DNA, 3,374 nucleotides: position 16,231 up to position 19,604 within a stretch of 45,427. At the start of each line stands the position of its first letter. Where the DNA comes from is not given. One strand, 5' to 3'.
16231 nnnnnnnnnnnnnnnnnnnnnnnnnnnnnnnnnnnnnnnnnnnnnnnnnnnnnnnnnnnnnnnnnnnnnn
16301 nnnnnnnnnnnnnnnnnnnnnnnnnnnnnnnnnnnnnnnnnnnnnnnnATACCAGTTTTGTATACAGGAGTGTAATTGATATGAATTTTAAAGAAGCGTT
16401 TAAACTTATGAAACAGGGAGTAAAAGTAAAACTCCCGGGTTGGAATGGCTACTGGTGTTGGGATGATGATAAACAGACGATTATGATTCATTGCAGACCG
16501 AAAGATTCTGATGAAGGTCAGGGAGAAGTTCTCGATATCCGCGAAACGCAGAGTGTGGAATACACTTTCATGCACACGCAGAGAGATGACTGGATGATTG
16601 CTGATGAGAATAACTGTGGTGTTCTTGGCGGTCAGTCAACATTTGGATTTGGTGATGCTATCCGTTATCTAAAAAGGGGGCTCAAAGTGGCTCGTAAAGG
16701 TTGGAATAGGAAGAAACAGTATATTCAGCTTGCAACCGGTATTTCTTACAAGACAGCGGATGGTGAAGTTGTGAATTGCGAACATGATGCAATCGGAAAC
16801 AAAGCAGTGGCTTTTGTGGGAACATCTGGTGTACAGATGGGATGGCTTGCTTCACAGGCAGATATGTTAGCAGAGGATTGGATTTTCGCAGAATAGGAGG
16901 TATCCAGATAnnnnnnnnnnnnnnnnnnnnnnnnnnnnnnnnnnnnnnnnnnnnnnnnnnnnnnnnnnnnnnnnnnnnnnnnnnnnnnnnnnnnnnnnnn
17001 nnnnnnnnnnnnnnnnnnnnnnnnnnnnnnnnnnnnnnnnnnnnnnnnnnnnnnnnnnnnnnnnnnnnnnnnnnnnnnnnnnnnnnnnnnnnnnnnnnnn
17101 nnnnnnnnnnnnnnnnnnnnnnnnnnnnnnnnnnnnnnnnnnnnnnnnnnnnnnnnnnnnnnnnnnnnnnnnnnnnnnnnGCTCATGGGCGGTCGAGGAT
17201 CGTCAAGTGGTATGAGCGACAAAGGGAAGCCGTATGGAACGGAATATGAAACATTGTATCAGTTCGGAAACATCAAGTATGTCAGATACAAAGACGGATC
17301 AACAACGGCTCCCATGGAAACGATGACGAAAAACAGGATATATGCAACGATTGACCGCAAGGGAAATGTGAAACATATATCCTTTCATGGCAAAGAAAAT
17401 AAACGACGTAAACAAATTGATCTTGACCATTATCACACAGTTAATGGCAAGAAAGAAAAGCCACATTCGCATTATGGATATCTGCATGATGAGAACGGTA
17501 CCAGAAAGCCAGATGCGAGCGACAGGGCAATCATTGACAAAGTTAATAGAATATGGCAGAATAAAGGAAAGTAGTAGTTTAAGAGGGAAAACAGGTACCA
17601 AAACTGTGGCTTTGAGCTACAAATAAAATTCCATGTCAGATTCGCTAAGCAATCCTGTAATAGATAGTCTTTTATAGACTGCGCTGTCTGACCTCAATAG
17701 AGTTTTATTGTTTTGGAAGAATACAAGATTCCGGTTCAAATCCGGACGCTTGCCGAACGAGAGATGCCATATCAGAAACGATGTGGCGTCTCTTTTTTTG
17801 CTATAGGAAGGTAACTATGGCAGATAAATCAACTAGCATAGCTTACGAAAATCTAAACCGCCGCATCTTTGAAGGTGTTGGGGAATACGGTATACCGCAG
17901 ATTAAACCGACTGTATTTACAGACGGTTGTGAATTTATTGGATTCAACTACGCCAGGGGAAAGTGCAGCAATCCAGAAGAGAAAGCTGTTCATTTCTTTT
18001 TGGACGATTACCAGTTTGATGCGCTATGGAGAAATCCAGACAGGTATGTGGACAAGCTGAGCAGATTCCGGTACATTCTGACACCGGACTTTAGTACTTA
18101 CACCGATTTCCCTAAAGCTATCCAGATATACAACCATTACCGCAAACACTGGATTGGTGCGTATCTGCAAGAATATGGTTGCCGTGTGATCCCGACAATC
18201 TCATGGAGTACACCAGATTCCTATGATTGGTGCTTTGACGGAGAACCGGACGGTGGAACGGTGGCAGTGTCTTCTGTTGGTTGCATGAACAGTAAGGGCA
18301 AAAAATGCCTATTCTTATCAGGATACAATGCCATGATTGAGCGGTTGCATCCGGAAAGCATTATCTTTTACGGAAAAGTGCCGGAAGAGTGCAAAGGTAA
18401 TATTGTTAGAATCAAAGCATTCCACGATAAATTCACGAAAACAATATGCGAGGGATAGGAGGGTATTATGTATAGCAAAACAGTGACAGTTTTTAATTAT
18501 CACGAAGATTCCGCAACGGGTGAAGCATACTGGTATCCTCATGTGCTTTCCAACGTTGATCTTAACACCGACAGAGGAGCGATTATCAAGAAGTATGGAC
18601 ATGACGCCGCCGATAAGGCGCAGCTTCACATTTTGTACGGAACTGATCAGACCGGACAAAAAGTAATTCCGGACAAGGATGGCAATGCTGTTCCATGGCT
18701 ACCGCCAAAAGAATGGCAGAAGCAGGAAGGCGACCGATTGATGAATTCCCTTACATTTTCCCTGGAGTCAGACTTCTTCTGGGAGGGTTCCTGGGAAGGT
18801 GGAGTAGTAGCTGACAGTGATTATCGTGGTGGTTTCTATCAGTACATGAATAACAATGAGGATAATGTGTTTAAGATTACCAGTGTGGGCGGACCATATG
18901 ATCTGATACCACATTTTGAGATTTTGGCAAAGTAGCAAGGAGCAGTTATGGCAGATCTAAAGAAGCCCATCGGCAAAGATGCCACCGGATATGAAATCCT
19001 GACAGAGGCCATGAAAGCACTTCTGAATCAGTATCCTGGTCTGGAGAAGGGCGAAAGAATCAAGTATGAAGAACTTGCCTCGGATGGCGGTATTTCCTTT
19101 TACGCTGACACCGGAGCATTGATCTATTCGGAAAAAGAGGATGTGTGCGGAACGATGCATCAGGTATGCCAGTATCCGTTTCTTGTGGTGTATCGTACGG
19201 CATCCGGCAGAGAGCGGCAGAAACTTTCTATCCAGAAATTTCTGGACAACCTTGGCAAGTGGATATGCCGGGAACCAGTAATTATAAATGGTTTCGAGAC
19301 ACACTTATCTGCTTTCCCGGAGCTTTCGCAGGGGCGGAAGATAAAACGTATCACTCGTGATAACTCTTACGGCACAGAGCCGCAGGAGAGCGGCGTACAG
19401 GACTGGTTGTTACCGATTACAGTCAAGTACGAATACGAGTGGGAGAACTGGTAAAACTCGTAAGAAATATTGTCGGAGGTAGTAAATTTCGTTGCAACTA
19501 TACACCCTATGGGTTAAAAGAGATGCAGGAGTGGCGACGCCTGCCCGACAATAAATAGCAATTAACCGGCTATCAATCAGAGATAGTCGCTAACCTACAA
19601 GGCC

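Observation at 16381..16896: Tandem DUF2829 (Tad2-family) protein: candidate anti-Thoeris sponge with a duplicated domain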

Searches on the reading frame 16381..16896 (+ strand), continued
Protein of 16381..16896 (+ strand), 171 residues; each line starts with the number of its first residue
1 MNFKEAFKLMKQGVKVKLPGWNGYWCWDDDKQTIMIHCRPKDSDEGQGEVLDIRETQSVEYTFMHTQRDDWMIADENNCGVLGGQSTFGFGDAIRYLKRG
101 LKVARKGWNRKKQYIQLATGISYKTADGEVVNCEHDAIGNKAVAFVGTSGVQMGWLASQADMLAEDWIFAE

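Call 68: find_related_loci(query=window:16381-16893:+, collection=genome_contigs, flank=6000)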
Query window:16381-16893:+ (171 aa) in genome_contigs; peptide patterns used: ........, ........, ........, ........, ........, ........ (x = any residue, [..] = any of these).
77 stretches matched a pattern; 34 encode a relative of the query (tblastn E <= 1e-3); 34 distinct loci.
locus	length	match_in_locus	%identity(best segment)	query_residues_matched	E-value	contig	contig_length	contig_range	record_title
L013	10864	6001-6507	78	1-171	1e-91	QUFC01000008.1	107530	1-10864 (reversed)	Lachnospiraceae bacterium AM48-27BH AM48-27BH.Scaf8, whole genome shotgun sequence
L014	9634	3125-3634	77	1-171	2e-89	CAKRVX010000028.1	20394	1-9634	MAG: uncultured Blautia sp. isolate REFINED_METABAT215_TOP10_CONTIGS_1500_ASSEMBLY_K77_MERGED__Hadza_MoBio_hadza-E-H_G_1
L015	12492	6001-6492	71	1-171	6e-81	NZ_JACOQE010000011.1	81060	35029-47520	Blautia intestinalis strain 27-44 A2744_ctg011, whole genome shotgun sequence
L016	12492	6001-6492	71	1-171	6e-81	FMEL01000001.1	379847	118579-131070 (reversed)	uncultured Ruminococcus sp. isolate 2789STDY5608882 genome assembly, contig: SCcontig000001, whole genome shotgun sequen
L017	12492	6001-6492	71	1-171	3e-80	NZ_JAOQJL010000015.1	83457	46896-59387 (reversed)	Blautia ammoniilytica strain Sanger_23 .13470_2_81.15, whole genome shotgun sequence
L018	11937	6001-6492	71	1-171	2e-78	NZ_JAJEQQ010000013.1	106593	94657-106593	Blautia fusiformis strain CLA-AA-H217 NODE_13_length_106593_cov_23.395509, whole genome shotgun sequence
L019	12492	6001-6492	70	1-171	6e-78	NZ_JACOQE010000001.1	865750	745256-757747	Blautia intestinalis strain 27-44 A2744_ctg001, whole genome shotgun sequence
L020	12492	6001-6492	67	1-171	4e-77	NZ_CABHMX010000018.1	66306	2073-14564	Blautia luti isolate NZ_Blautia_luti_RSSSTS7063_SV_a2_mod, whole genome shotgun sequence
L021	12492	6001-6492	68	1-171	4e-76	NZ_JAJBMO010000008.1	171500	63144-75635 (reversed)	Blautia glucerasea strain MSK.18.94 CKGJDHAK_8, whole genome shotgun sequence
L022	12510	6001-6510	67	1-171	3e-76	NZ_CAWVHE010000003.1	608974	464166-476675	MAG: uncultured Merdimonas sp. isolate metabat2_6737_HOM_CTRL_metaflye.658 MAG contig_11590, whole genome shotgun sequen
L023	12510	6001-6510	65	1-171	7e-76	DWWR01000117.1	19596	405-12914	MAG TPA_asm: Candidatus Anaerobutyricum faecale isolate CHK182-24705 CHK182__C284200_L19596_SAMEA5754826, whole genome s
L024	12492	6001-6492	66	1-171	1e-75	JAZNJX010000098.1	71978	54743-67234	MAG: Candidatus Fimenecus sp. isolate T1900044678_TS20190144.MAGScoT_cleanbin_000064 SGB_1658_k141_4158072, whole genome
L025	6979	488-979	64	1-171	8e-75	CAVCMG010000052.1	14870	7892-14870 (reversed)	Ruminococcus bromii isolate H07666-L1_cleanbin_000007 genome assembly, contig: Spades_H07666-L1_contig_2895, whole genom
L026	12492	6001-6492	66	1-171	6e-74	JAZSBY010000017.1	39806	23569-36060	MAG: Candidatus Fimenecus sp. isolate T1900044923_TS20190389.MAGScoT_cleanbin_000030 SGB_3363_k141_2096280, whole genome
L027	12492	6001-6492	71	1-171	3e-80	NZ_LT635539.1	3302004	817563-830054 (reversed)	Blautia sp. Marseille-P3087 strain Marseille-P3087T, whole genome shotgun sequence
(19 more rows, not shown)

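Call 73: get_annotated_region(hit=H22, flank=1500)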
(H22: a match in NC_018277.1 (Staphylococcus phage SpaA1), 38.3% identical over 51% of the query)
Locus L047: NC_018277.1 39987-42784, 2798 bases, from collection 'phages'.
description: Staphylococcus phage SpaA1, complete genome.
organism: Staphylococcus phage SpaA1 (NCBI taxid 1118063)
taxonomy: Viruses; Duplodnaviria; Heunggongvirae; Uroviricota; Caudoviricetes; Beceayunavirus; Beceayunavirus BceA1
host: Staphylococcus pasteuri; source: soil; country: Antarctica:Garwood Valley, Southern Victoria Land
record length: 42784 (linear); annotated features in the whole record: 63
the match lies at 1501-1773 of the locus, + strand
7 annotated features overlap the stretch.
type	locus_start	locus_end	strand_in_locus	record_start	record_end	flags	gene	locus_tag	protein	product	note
CDS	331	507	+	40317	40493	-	P57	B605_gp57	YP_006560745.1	hypothetical protein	-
CDS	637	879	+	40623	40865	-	P58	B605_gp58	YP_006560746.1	hypothetical protein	-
CDS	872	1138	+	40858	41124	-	P59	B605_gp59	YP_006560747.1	phage related protein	-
CDS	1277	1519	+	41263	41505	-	P60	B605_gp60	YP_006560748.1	DUF2829 domain-containing protein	-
CDS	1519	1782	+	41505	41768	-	P61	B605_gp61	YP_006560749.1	DUF2829 domain-containing protein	-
CDS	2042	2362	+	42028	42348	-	P62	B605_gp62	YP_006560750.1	hypothetical protein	-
CDS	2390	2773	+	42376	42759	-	P63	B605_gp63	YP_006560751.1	hypothetical protein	-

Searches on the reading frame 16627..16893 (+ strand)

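Call 4: search_protein_families(library=pfam, proteins=[window:16627-16893:+], max_evalue=1)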
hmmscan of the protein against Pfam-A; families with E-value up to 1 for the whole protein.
seq(89 aa): 1 family
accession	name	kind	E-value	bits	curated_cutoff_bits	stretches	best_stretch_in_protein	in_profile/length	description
PF11195.14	Tad2-like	-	9.5e-19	68.2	25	1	8-86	3-71/73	Thoeris anti-defense 2-like domain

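Call 5: search_protein_families(library=phrogs, proteins=[window:16627-16893:+], max_evalue=1)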
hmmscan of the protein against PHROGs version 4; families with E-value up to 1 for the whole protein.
seq(89 aa): 5 families
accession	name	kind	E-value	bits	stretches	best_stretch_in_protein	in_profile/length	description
phrog_1048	-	unknown function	3.1e-30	106.7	1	2-88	106-194/211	-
phrog_872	-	unknown function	1.3e-22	81.6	1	5-87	88-170/172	-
phrog_37292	-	unknown function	0.00044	21.1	1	5-86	18-93/182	-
phrog_30130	-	unknown function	0.017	15.4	1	8-85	178-256/262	-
phrog_31254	-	unknown function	0.13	13.6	1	13-47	37-74/82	-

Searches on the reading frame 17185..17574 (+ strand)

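Call 15: search_protein_families(library=phrogs, proteins=[window:17185-17574:+], max_evalue=0.001)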
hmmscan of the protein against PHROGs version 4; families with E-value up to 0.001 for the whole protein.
window:17185-17574:+ (129 aa): 1 family
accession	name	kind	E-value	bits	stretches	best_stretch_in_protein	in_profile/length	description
phrog_9479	-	unknown function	1.7e-41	142.9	1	1-128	1-131/136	-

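Call 16: search_protein_families(library=pfam, proteins=[window:17185-17574:+], max_evalue=0.01)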
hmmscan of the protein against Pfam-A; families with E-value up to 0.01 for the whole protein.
window:17185-17574:+ (129 aa): 0 families

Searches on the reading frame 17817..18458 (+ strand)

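Call 15: search_protein_families(library=phrogs, proteins=[window:17817-18458:+], max_evalue=0.001)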
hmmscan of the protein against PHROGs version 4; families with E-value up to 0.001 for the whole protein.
window:17817-18458:+ (213 aa): 2 families
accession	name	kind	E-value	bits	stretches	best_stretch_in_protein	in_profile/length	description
phrog_8680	-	unknown function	4.5e-70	236.2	1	6-204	12-208/221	-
phrog_940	-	DNA, RNA and nucleotide metabolism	5.3e-67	227.7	1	8-206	157-361/388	nuclease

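Call 16: search_protein_families(library=pfam, proteins=[window:17817-18458:+], max_evalue=0.01)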
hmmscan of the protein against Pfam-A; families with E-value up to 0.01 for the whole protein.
window:17817-18458:+ (213 aa): 1 family
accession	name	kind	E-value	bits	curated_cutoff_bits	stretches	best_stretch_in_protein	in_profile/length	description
PF14386.11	DUF4417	-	3.6e-58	196.5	28.9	1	21-202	4-182/183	Domain of unknown function (DUF4417)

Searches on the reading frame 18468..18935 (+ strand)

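Call 15: search_protein_families(library=phrogs, proteins=[window:18468-18935:+], max_evalue=0.001)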
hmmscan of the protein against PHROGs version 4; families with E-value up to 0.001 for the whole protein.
window:18468-18935:+ (155 aa): 1 family
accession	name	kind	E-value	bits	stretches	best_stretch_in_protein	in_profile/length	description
phrog_3366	-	unknown function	9.3e-26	91.7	1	1-155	2-137/137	-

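Call 16: search_protein_families(library=pfam, proteins=[window:18468-18935:+], max_evalue=0.01)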
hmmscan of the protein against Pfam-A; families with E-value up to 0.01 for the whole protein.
window:18468-18935:+ (155 aa): 0 families

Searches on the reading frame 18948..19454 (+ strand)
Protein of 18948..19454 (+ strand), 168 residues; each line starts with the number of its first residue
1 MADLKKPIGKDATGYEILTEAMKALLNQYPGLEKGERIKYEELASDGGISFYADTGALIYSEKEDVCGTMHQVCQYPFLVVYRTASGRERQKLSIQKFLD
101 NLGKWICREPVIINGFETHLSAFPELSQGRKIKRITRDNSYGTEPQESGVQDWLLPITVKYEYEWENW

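Call 15: search_protein_families(library=phrogs, proteins=[window:18948-19454:+], max_evalue=0.001)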
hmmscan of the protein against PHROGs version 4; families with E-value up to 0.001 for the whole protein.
window:18948-19454:+ (168 aa): 1 family
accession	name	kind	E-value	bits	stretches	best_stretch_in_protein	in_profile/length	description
phrog_3266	-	connector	1.1e-19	71.7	1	18-163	3-140/142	tail completion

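Call 16: search_protein_families(library=pfam, proteins=[window:18948-19454:+], max_evalue=0.01)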
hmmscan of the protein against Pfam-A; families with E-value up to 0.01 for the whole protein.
window:18948-19454:+ (168 aa): 0 families
